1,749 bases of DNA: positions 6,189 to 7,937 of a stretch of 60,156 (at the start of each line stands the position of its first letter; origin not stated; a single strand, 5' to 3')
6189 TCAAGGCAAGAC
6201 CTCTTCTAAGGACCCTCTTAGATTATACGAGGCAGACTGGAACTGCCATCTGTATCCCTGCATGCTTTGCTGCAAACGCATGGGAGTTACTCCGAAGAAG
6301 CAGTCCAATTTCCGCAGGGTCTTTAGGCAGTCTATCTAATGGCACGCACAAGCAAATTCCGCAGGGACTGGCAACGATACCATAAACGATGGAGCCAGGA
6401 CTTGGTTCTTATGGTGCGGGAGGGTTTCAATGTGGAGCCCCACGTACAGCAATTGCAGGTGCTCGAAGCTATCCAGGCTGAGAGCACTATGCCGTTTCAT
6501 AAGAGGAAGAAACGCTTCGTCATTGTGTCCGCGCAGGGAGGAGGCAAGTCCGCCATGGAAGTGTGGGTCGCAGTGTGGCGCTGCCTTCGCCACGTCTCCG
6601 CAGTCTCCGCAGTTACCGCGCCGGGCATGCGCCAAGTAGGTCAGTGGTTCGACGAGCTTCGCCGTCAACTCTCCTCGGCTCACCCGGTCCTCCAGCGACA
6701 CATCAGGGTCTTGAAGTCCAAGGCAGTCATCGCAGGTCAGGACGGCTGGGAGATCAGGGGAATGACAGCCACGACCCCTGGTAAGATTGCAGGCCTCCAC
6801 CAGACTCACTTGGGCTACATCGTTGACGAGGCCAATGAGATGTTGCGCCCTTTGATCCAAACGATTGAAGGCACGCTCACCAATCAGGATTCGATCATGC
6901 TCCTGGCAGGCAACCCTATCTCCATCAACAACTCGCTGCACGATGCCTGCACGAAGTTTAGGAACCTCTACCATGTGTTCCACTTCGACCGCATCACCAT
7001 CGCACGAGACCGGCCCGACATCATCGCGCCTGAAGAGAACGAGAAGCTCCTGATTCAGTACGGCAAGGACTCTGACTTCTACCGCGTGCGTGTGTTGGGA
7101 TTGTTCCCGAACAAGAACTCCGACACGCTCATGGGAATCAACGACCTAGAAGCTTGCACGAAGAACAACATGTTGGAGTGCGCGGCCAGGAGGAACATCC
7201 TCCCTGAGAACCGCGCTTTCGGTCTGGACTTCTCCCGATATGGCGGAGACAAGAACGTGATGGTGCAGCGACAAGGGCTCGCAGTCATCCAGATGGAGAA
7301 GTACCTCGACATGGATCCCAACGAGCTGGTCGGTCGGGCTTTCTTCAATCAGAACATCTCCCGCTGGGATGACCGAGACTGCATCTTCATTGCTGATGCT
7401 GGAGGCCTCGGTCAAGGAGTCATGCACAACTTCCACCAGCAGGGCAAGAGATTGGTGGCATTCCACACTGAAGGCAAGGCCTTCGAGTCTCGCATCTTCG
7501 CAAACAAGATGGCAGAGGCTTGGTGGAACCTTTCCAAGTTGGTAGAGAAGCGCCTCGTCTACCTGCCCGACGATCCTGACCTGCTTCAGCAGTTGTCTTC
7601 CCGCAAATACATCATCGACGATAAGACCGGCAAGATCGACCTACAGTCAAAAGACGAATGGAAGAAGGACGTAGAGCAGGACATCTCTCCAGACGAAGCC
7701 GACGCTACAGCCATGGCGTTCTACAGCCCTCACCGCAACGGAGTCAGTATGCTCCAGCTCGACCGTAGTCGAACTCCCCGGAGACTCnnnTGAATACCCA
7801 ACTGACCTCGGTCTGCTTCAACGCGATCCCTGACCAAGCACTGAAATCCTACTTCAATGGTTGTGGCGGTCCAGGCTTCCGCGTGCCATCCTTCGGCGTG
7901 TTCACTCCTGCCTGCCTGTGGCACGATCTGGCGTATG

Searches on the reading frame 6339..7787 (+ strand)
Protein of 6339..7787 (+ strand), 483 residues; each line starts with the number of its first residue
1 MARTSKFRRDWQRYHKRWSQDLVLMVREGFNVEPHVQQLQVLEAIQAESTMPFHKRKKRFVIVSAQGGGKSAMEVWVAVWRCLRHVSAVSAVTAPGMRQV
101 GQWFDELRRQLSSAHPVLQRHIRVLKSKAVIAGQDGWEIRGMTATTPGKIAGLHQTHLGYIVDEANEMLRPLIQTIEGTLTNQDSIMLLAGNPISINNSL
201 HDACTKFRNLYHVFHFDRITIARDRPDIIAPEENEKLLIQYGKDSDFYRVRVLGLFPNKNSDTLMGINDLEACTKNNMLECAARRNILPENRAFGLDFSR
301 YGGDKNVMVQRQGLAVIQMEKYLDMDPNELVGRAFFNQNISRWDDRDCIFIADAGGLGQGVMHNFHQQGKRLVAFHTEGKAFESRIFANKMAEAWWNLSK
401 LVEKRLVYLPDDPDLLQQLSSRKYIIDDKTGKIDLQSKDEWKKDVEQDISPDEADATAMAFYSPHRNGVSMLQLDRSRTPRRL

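Call 24: search_protein_families(library=phrogs, proteins=[window:6339-7787:+], max_evalue=0.001)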
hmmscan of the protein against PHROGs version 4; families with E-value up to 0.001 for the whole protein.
window:6339-7787:+ (483 aa): 2 families
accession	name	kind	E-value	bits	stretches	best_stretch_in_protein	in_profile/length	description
phrog_2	-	head and packaging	1.4e-29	104.4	1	24-468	257-596/807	terminase large subunit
phrog_5902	-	unknown function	1.7e-26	94.4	1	16-269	16-268/359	-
